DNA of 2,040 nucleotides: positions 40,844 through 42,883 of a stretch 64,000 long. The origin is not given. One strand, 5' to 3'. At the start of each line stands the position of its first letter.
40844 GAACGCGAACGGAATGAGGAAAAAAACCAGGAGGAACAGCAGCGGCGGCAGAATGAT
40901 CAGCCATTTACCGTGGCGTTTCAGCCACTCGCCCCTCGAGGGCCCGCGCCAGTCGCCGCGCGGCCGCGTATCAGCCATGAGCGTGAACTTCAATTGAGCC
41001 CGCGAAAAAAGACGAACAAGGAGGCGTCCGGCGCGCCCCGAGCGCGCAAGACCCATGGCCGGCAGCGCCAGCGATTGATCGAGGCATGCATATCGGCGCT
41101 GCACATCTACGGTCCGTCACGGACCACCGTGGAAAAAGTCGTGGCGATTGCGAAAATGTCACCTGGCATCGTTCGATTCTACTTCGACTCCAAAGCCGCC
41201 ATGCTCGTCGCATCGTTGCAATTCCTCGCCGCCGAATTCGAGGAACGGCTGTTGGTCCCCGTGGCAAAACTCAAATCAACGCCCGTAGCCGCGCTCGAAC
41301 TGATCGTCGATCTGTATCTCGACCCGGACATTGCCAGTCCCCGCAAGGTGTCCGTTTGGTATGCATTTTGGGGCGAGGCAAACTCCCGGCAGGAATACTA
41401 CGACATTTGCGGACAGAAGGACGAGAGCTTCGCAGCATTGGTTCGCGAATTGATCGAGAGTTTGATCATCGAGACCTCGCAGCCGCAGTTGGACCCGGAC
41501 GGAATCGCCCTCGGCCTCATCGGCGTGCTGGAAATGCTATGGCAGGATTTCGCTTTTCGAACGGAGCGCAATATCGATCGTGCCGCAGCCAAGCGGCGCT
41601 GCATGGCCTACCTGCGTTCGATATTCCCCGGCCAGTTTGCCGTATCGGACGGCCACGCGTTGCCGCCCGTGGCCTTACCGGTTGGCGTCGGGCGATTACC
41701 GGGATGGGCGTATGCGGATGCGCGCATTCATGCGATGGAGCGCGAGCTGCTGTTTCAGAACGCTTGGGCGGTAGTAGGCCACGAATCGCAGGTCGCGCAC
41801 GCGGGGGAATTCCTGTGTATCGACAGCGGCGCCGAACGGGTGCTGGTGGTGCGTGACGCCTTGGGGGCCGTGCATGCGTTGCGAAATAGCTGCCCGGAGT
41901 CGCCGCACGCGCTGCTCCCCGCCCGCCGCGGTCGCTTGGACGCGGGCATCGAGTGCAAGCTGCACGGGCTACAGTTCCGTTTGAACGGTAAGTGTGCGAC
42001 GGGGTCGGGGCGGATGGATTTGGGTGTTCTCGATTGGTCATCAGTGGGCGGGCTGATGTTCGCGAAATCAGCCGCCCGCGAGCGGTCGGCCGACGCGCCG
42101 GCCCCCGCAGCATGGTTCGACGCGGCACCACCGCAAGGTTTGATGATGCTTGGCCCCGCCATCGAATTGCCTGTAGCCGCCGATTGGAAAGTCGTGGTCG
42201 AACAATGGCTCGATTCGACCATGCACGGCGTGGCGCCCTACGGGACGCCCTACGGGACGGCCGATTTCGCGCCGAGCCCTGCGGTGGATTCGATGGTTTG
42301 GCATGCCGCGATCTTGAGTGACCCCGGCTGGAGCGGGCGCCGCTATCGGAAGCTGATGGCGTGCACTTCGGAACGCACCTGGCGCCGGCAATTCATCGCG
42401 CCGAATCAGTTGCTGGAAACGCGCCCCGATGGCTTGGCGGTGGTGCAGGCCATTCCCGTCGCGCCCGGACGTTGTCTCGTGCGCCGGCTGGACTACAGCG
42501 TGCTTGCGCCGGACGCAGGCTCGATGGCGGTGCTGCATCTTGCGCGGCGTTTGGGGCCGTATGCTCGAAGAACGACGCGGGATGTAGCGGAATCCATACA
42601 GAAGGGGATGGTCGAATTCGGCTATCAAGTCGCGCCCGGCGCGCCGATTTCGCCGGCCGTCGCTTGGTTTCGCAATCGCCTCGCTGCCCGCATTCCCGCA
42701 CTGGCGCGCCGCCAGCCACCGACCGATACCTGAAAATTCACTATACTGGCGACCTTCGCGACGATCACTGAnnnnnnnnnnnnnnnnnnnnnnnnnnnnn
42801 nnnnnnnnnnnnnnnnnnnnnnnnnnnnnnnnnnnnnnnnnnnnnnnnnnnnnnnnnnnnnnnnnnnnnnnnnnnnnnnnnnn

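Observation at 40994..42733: BetI/TetR repressor fused to a cofactor-degenerate copy of the neighbouring Rieske oxygenase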

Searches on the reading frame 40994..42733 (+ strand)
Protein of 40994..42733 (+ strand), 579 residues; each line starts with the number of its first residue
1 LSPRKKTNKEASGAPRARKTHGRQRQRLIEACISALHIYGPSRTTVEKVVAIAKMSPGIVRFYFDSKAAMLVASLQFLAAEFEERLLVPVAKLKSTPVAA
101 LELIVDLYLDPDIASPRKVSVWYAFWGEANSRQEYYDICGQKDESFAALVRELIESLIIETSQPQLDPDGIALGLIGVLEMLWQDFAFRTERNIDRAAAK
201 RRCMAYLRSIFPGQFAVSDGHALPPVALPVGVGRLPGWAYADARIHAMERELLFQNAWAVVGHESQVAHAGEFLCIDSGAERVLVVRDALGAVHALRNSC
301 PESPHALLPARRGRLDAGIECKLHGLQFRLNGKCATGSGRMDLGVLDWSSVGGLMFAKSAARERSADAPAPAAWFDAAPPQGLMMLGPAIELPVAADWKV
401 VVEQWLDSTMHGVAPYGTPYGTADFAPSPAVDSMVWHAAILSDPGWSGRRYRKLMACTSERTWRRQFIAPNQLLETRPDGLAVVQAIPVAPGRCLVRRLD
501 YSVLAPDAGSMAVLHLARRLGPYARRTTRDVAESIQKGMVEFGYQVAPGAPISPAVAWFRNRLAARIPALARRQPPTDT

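Call 3: search_protein_families(library=pfam, proteins=[window:40994-42733:+], max_evalue=0.1)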
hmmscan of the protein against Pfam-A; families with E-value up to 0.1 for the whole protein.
window:40994-42733:+ (579 aa): 4 families
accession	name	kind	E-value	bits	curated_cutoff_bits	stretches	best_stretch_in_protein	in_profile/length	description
PF13977.11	TetR_C_6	-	1.1e-14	55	27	1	97-211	1-114/115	BetI-type transcriptional repressor, C-terminal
PF00355.32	Rieske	-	8.1e-11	42.1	20.3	1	258-336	2-77/88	Rieske [2Fe-2S] domain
PF00440.29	TetR_N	-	0.00011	22.4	24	1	39-73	12-46/47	Bacterial regulatory proteins, tetR family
PF00848.25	Ring_hydroxyl_A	-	0.097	13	24.9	0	436-497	71-133/208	Ring hydroxylating alpha subunit (catalytic domain)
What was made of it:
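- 41282..41626 (+): BetI-type TetR C-terminal (ligand/dimerisation) domain, aa 97-211, with the W-Y-A-F-W-G-E motif. Pfam TetR_C_6, 55 bits against a cut-off of 27 (call 3).
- On TetR family of regulators: Pfam TetR_C_6, 55 bits against a cut-off of 27, covering 114 of 115 profile positions (call 3).
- Closest known: GbcA / CntA / Stc2-type Rieske monooxygenases. Different: Ring_hydroxyl_A falls below Pfam's threshold (call 3).
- Checked: Ring_hydroxyl_A scores only 13 bits (call 3).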

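Call 4: search_protein_families(library=ncbifam, proteins=[window:40994-42733:+], max_evalue=0.1)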
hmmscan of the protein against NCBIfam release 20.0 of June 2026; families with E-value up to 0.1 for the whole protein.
window:40994-42733:+ (579 aa): 16 families
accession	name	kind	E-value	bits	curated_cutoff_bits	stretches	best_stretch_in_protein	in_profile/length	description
TIGR03384.1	betaine_BetI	equivalog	1.5e-19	70.4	201.3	1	23-208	8-186/189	choline-binding transcriptional repressor BetI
NF001978.0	PRK00767.1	equivalog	1.9e-16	60.5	118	1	24-208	10-188/197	transcriptional regulator BetI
NF058607.1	GlBtMonoOxGbcA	equivalog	1.9e-12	46.4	670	1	235-334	33-131/420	glycine betaine monooxygenase oxygenase subunit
NF042946.1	3PPDioc_HcaE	equivalog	1.1e-10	41.1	830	1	233-333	14-113/450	3-phenylpropionate/cinnamic acid dioxygenase subunit alpha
TIGR03228.1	anthran_1_2_A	equivalog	1.2e-08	34.2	671.9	1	236-333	17-113/438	anthranilate 1,2-dioxygenase large subunit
TIGR03229.1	benzo_1_2_benA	equivalog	2.5e-08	33.2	780.95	1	239-333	20-113/433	benzoate 1,2-dioxygenase large subunit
NF007430.0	PRK09975.1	equivalog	0.00037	19.7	274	1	16-71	4-59/220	acrEF/envCD operon transcriptional regulator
TIGR03613.1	RutR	equivalog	0.0007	19.5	368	1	16-105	2-88/202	pyrimidine utilization regulatory protein R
NF041196.1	ScbR_bind_reg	equivalog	0.0018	18.5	150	1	23-107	6-86/191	ScbR family autoregulator-binding transcription factor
NF041684.1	ant_diox_AndAc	equivalog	0.0059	15.2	750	1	235-333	23-121/418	anthranilate 1,2-dioxygenase large subunit AndAc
NF011584.0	PRK15008.1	equivalog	0.0063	16.4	230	1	19-79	14-74/212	HTH-type transcriptional regulator RutR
NF051457.1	acryl_TF_AcuR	equivalog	0.0093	15.3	247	1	15-102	9-96/204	acrylate utilization transcriptional regulator AcuR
NF052579.1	BetMthstMoxSdmAMthl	equivalog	0.01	14.8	600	1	256-337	16-94/351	4beta-methylsterol monooxygenase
NF008587.1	PRK11552.1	equivalog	0.011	15.4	365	1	24-85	8-68/213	transcriptional regulator CecR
NF053878.1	FATransRegFadRBac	equivalog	0.016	15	200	1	26-109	6-88/190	fatty acid metabolism transcriptional regulator FadR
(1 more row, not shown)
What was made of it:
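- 40994..42733 (+): Fusion gene, 579 aa (TTG start): BetI-type TetR module + linker + Rieske-oxygenase-alpha-like pseudoenzyme module. Pfam and NCBIfam matches (calls 3, 4).
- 41054..41212 (+): TetR N-terminal DNA-binding helices (aa 21-73), nearly invariant in the family. The BetI model aligns over aa 23-208 (call 4).
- On TetR family of regulators: NCBIfam BetI models align over aa 23-208 (call 4).
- On BetI proper (choline-responsive repressor of bet genes): 70.4 bits against 201.3, and 60.5 bits against 118 (call 4).
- Closest known: BetI and other TetR_C_6. Different: It scores 70 bits against the BetI equivalog cut-off of 201 (call 4).
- Closest known: GbcA / CntA / Stc2-type Rieske monooxygenases. 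Same: Best NCBIfam oxygenase hit is GbcA (call 4).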

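Call 7: find_homologous_proteins(query=window:40994-42733:+)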
Query window:40994-42733:+ (579 aa): 1727 proteins with E <= 0.001 among 8000 candidates; the best 120 are listed.
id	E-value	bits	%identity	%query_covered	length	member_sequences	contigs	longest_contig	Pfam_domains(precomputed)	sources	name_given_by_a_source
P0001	0.0e+0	1152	92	97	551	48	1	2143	PF13977.12,PF00355.33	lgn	-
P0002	0.0e+0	1125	87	100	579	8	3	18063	PF13977.12,PF00355.33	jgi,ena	jgi:TetR/AcrR family transcriptional repressor of bet genes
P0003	0.0e+0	1088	92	92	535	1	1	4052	PF13977.12,PF00355.33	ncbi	-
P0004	0.0e+0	1014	79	100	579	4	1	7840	PF13977.12,PF00355.33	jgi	jgi:TetR/AcrR family transcriptional repressor of bet genes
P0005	0.0e+0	1013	85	92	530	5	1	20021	PF13977.12,PF00355.33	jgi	jgi:TetR/AcrR family transcriptional repressor of bet genes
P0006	5.8e-273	925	73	100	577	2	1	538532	PF13977.12,PF00355.33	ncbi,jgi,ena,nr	ncbi:MAG TPA: TetR family transcriptional regulator C-terminal domain-containing protein [Steroidoba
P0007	3.7e-259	879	72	99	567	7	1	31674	PF13977.12,PF00355.33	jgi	jgi:TetR/AcrR family transcriptional repressor of bet genes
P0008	3.8e-256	869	71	99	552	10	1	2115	PF13977.12,PF00355.33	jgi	jgi:TetR/AcrR family transcriptional repressor of bet genes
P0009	2.7e-255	866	70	100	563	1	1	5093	PF13977.12,PF00355.33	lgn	-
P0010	3.9e-254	863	70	99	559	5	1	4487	PF13977.12,PF00355.33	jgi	jgi:TetR/AcrR family transcriptional regulator, transcriptional repressor of bet genes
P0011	2.3e-252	857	69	100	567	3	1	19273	PF13977.12,PF00355.33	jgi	jgi:TetR/AcrR family transcriptional repressor of bet genes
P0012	7.6e-252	855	69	98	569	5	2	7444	PF13977.12,PF00355.33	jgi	jgi:TetR/AcrR family transcriptional repressor of bet genes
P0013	2.1e-251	854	69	100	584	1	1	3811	PF13977.12,PF00355.33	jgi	jgi:TetR/AcrR family transcriptional repressor of bet genes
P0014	3.2e-251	853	69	99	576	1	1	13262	PF13977.12,PF00355.33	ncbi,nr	ncbi:MAG: family N-acetyltransferase [Gammaproteobacteria bacterium]|nr:family N-acetyltransferase [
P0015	5.9e-251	852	69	99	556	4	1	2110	PF13977.12,PF00355.33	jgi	jgi:TetR/AcrR family transcriptional repressor of bet genes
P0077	2.5e-210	718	59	100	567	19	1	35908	PF13977.12,PF00355.33,PF00848.26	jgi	-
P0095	1.5e-205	702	58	99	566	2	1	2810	PF13977.12,PF00355.33,PF00848.26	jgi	jgi:TetR/AcrR family transcriptional repressor of bet genes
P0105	2.5e-204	698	58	100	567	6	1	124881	PF13977.12,PF00355.33,PF00848.26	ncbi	ncbi:MAG: TetR family transcriptional regulator C-terminal domain-containing protein [Steroidobacter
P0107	4.3e-204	697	58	99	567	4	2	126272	PF13977.12,PF00355.33,PF00848.26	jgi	-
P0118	1.8e-202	692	58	100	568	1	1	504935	PF13977.12,PF00355.33,PF00848.26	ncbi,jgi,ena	jgi:TetR/AcrR family transcriptional repressor of bet genes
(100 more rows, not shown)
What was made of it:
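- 40994..42733 (+): More than 120 full-length homologues (call 7).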

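Call 14: find_encoding_contigs(protein=P0006, flank=10000, max_places=2)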
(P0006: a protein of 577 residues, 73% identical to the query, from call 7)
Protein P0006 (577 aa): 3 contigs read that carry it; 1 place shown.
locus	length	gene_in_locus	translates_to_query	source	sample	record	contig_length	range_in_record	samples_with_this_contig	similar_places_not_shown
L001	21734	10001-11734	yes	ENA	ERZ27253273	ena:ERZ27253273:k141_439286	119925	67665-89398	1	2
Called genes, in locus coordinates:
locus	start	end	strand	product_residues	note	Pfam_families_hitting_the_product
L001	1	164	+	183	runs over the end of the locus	PF00571:CBS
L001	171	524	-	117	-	PF02641:DUF190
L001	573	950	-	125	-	PF02537:CRCB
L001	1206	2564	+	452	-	PF00202:Aminotran_3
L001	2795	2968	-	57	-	-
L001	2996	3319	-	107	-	PF13744:HTH_37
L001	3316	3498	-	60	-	PF05973:Gp49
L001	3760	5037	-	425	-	PF07690:MFS_1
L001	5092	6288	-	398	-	PF03576:Peptidase_S58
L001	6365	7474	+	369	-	PF01547:SBP_bac_1, PF13416:SBP_bac_8, PF13531:SBP_bac_11 (faint), PF13343:SBP_bac_6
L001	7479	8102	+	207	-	-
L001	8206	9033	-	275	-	PF00528:BPD_transp_1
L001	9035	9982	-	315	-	PF00528:BPD_transp_1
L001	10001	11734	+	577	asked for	PF13977:TetR_C_6, PF00355:Rieske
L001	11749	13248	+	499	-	PF00171:Aldedh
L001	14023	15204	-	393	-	PF00355:Rieske, PF00848:Ring_hydroxyl_A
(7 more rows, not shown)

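Call 23: predict_structure(alignment_id=A1)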
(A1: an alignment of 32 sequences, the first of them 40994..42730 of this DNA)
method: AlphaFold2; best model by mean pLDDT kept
length: 579 residues; sequences in the alignment: 32
mean_pLDDT: 70.7   pTM: 0.57
mean pLDDT of the five models: 70.7, 70.1, 65.7, 63.0, 63.0
residues with pLDDT >= 90: 115; 70-90: 239; 50-70: 88; < 50: 137
segments of 3 or more residues with pLDDT < 50: 1-66, 68-80, 219-239, 364-366, 412-424, 539-550, 573-579
pLDDT, mean of each block of 10 residues (from residue 1): 36 33 39 40 41 41 45 44 69 87 87 75 57 55 68 85 71 72 75 82 76 64 27 40 75 88 94 92 93 94 88 91 91 78 91 90 60 80 88 87 81 39 51 80 78 77 84 91 92 90 89 90 76 62 36 78 75 43
secondary structure, 60 per line:
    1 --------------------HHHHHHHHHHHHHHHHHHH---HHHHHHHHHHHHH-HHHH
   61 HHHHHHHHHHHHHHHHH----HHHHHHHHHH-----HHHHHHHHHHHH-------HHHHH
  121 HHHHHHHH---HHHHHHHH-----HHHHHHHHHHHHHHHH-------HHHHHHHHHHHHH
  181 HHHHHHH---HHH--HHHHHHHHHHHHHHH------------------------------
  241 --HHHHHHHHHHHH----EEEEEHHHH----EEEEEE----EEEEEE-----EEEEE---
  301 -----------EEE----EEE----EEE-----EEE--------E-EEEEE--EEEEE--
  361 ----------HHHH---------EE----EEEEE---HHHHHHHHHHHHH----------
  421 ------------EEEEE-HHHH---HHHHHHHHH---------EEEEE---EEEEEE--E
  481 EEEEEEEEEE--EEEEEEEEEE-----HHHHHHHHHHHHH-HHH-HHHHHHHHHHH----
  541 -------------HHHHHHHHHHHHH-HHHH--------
elements in order: H21-39 H43-55 H57-77 H82-91 H97-108 H116-128 H132-139 H145-160 H168-187 H196-210 H243-254 E259-263 H264-267 E272-277 E282-287 E293-297 E312-314 E319-321 E326-328 E334-336 E347-351 E354-358 H371-374 E390-394 H398-410 E433-437 H439-442 H446-454 E464-468 E472-477 E480-490 E493-502 H508-520 H526-536 H554-566 H568-571
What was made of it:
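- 41630..41698 (+): Variable linker (about aa 213-235). AlphaFold pLDDT below 50 for aa 219-239 (call 23).
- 41765..42001 (+): Rieske-fold domain (aa 258-336). Pfam Rieske, 42.1 bits against a cut-off of 20.3 (call 3). pLDDT 88-94 (call 23).
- On TetR family of regulators: The model shows helices through aa 210 (call 23).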

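Call 26: fold_search(model_id=the predicted structure, library=pdb)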
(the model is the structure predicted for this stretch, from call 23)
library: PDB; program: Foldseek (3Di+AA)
matches with E <= 10: 970; with E <= 0.001: 166
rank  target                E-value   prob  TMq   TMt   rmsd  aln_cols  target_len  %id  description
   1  7q05_D                3.8e-15  1.00  0.42  0.61   6.6       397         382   17  Crystal structure of TPADO in complex with TPA (released 2022-03-30)
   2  4qur                  3.8e-15  1.00  0.42  0.56   8.4       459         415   16  Crystal Structure of stachydrine demethylase in complex with cyanide, oxygen, and N-methyl proline in a new orientation (released 2015-07-15)
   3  6zgp_H                4.2e-15  1.00  0.40  0.63   6.6       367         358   18  Crystal structure of the quaternary ammonium Rieske monooxygenase CntA in complex with inhibitor MMV12 (MMV020670) (released 2020-11-18)
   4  7q06_D                6.8e-15  1.00  0.42  0.60   7.0       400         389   16  Crystal structure of TPADO in complex with 2-OH-TPA (released 2022-03-30)
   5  7q05_F                8.3e-15  1.00  0.43  0.63   6.6       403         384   16  Crystal structure of TPADO in complex with TPA (released 2022-03-30)
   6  6zgp_C                8.3e-15  1.00  0.41  0.64   6.8       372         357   18  Crystal structure of the quaternary ammonium Rieske monooxygenase CntA in complex with inhibitor MMV12 (MMV020670) (released 2020-11-18)
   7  6y9d_A                9.1e-15  1.00  0.39  0.62   7.6       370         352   18  Crystal structure of the quaternary ammonium Rieske monooxygenase CntA in complex with substrate L-Carnitine (released 2020-11-18)
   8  7vju_E                1.1e-14  1.00  0.43  0.64   6.2       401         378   17  Crystal Structure of terephthalate dioxygenase from Comamonas testosteroni KF1 (released 2022-04-13)
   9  7vju_A                1.2e-14  1.00  0.41  0.61   5.6       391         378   16  Crystal Structure of terephthalate dioxygenase from Comamonas testosteroni KF1 (released 2022-04-13)
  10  4qup                  1.2e-14  1.00  0.39  0.53  10.3       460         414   16  Crystal structure of stachydrine demethylase with N-methyl proline from low X-ray dose composite datasets (released 2015-07-15)
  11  4quq                  1.3e-14  1.00  0.43  0.59   8.6       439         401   16  Crystal structure of stachydrine demethylase in complex with azide (released 2015-07-15)
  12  7q06_F                1.4e-14  1.00  0.43  0.63   6.4       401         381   15  Crystal structure of TPADO in complex with 2-OH-TPA (released 2022-03-30)
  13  7vju_C                1.5e-14  1.00  0.43  0.61   5.9       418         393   15  Crystal Structure of terephthalate dioxygenase from Comamonas testosteroni KF1 (released 2022-04-13)
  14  6zgp_K                1.6e-14  1.00  0.41  0.63   6.5       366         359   17  Crystal structure of the quaternary ammonium Rieske monooxygenase CntA in complex with inhibitor MMV12 (MMV020670) (released 2020-11-18)
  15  6zgp_G                1.6e-14  1.00  0.39  0.60   7.2       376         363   17  Crystal structure of the quaternary ammonium Rieske monooxygenase CntA in complex with inhibitor MMV12 (MMV020670) (released 2020-11-18)
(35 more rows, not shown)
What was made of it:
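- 42029..42703 (+): Oxygenase catalytic-domain-like fold (aa 346-570) without iron ligands. Foldseek hits to TPADO, Stc2 and CntA (call 26).
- On Rieske non-heme iron oxygenase alpha subunit: Foldseek E about 4e-15 to whole alpha subunits, target-normalised TM-score 0.56-0.65 (call 26).
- Checked: Foldseek matches the AlphaFold model to whole oxygenase alpha subunits (TPADO, stachydrine demethylase, CntA; E about 4e-15) (call 26).
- The whole substrate-binding fold is retained with good model confidence (pLDDT 75-94, call 23; Foldseek, call 26). The module descends from oxygenases acting on quaternary amines (NCBIfam GbcA-like hits, call 4; CntA and Stc2 as fold matches, call 26).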

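Call 32: find_related_loci(query=A1, collection=genome_contigs, flank=6000)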
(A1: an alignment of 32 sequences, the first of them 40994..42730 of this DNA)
Query A1 (579 aa) in genome_contigs; peptide patterns used: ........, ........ (x = any residue, [..] = any of these).
252 stretches matched a pattern; 232 encode a relative of the query (tblastn E <= 1e-3); the best 80 are kept; 80 distinct loci.
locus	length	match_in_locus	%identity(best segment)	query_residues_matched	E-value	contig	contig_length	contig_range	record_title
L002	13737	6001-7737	78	1-579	0e+0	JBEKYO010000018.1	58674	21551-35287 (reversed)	MAG: Steroidobacteraceae bacterium isolate SPRUCE 677 SPRUCE_677_18, whole genome shotgun sequence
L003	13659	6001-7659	72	1-566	0e+0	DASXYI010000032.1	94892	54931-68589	MAG TPA_asm: Steroidobacteraceae bacterium isolate SMAG_U4820 k141_283409, whole genome shotgun sequence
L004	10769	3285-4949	68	1-567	0e+0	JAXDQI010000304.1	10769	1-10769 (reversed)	MAG: Gammaproteobacteria bacterium isolate BP_731 scaffold_1482578, whole genome shotgun sequence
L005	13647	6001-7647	66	1-570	0e+0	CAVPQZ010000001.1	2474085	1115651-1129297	MAG: uncultured Gammaproteobacteria bacterium isolate MFD00082.bin.2.117 genome assembly, contig: contig_12210, whole ge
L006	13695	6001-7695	65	1-572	0e+0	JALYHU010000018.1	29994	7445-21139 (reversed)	MAG: Pseudomonadota bacterium isolate HIE bin7 SD1475-77_k127_899857, whole genome shotgun sequence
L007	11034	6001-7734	62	1-570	0e+0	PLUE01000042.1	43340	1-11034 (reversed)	MAG: Gammaproteobacteria bacterium isolate bog_1223 73.20120700_S1D.105_contig_99461, whole genome shotgun sequence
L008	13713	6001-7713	59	1-578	0e+0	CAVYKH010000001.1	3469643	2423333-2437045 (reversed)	MAG: uncultured Gammaproteobacteria bacterium isolate MFD05580.bin.1.115 genome assembly, contig: contig_13559, whole ge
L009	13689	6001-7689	59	1-579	0e+0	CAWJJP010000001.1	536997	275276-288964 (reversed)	MAG: uncultured Gammaproteobacteria bacterium isolate MFD05705.bin.1.132 genome assembly, contig: contig_21845, whole ge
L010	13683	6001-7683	59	1-578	0e+0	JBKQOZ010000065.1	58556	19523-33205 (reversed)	MAG: Steroidobacteraceae bacterium isolate LAWAr2D2E2F__bin_79 LAWAr2D2E2F_000000281002, whole genome shotgun sequence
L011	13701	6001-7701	59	1-578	0e+0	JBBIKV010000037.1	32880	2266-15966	MAG: Nevskiaceae bacterium isolate CYS170214_bin_194 NODE_1443_length_32880_cov_5.057548, whole genome shotgun sequence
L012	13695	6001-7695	59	1-579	0e+0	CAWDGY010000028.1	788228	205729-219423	MAG: uncultured Gammaproteobacteria bacterium isolate MFD05705.bin.2.153 genome assembly, contig: contig_9733, whole gen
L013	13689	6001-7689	59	1-578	0e+0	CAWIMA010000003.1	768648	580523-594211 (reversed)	MAG: uncultured Gammaproteobacteria bacterium isolate MFD05377.bin.2.12 genome assembly, contig: contig_28461, whole gen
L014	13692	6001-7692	59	1-578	0e+0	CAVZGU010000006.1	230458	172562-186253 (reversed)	MAG: uncultured Gammaproteobacteria bacterium isolate MFD00991.bin.2.78 genome assembly, contig: contig_37751, whole gen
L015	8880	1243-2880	58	1-578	0e+0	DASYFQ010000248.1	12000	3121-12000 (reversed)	MAG TPA_asm: Steroidobacteraceae bacterium isolate SMAG_U5019 k141_3130024, whole genome shotgun sequence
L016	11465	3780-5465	60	1-579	0e+0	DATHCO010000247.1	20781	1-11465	MAG TPA_asm: Steroidobacteraceae bacterium isolate SMAG_U12369 k141_423235, whole genome shotgun sequence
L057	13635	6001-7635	54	2-578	0e+0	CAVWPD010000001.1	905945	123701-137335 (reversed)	MAG: uncultured Gammaproteobacteria bacterium isolate MFD04540.bin.1.39 genome assembly, contig: contig_15573, whole gen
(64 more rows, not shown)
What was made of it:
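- It is retained in 232 species-level genomes (call 32).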

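Call 66: search_protein_families(library=pfam, alignment_id=A1, max_evalue=0.01)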
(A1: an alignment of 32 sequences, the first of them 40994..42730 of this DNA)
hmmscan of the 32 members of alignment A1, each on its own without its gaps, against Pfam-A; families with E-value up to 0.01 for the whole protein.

A. member 1, window:40994-42730:+ (579 aa): 3 families
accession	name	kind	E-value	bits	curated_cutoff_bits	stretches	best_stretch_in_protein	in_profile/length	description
PF13977.11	TetR_C_6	-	1.1e-14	55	27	1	97-211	1-114/115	BetI-type transcriptional repressor, C-terminal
PF00355.32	Rieske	-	8.1e-11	42.1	20.3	1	258-336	2-77/88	Rieske [2Fe-2S] domain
PF00440.29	TetR_N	-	0.00011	22.4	24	1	39-73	12-46/47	Bacterial regulatory proteins, tetR family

B. families by the number of members that match (of 32 scanned): 4 families
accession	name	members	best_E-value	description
PF13977.11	TetR_C_6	32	1.7e-15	BetI-type transcriptional repressor, C-terminal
PF00355.32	Rieske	32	1.6e-12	Rieske [2Fe-2S] domain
PF00440.29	TetR_N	32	2.6e-05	Bacterial regulatory proteins, tetR family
PF00848.25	Ring_hydroxyl_A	9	5.2e-06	Ring hydroxylating alpha subunit (catalytic domain)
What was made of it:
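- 41054..41212 (+): Pfam TetR_N aa 39-73, 22.4 bits; all 32 aligned members match at E<=0.01 (calls 3, 66).
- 42029..42703 (+): PF00848 matched by 9/32 family members (call 66).
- On TetR family of regulators: All 32 aligned relatives match at E<=0.01 (calls 3, 66).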
